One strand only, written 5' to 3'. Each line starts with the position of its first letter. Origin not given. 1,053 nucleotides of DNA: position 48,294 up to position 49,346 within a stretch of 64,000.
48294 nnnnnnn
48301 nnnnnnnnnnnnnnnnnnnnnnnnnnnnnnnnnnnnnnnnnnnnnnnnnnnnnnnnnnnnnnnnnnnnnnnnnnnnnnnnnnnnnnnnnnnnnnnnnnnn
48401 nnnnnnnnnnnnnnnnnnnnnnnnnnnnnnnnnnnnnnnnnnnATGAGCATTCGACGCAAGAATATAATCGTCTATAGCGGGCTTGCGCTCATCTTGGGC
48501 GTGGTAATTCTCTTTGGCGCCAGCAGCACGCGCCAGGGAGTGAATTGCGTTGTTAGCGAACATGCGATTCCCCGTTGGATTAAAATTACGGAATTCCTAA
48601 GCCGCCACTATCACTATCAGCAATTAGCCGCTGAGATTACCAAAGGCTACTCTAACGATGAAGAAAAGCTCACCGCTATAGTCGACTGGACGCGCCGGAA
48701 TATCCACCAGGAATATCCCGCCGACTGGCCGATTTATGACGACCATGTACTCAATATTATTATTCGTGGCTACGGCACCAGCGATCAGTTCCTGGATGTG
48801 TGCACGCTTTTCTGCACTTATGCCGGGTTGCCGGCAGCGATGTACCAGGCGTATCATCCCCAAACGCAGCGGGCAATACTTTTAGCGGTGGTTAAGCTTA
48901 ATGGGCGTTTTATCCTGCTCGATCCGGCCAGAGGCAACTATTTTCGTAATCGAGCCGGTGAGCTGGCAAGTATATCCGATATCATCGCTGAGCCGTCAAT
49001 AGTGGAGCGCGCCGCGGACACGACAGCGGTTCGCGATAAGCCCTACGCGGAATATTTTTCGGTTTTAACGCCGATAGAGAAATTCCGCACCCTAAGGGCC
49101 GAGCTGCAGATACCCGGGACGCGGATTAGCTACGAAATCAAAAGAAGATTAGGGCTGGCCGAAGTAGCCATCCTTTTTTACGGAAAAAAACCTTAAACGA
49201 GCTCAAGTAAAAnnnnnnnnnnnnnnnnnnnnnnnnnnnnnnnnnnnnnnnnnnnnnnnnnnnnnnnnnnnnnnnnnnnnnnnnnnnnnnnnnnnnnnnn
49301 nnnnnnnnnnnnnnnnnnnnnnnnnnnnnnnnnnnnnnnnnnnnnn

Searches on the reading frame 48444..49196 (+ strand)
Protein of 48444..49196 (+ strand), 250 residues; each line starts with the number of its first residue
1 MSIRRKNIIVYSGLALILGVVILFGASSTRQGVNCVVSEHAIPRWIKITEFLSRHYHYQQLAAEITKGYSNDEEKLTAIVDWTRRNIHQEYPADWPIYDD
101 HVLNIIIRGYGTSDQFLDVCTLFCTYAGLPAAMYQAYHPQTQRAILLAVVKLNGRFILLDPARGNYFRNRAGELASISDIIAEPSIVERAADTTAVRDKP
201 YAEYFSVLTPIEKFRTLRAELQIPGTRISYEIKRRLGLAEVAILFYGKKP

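Call 50: search_protein_families(library=pfam, proteins=[window:48444-49196:+], max_evalue=1e-8)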
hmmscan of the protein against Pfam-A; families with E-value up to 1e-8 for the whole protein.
window:48444-49196:+ (250 aa): 0 families

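Call 53: search_protein_families(library=pfam, proteins=[window:48444-49196:+], max_evalue=0.001)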
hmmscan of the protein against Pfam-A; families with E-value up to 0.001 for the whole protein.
window:48444-49196:+ (250 aa): 1 family
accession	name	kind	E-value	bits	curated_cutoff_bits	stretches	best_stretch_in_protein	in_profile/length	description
PF01841.26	Transglut_core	-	4.7e-06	27.3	23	1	59-141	1-82/108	Transglutaminase-like superfamily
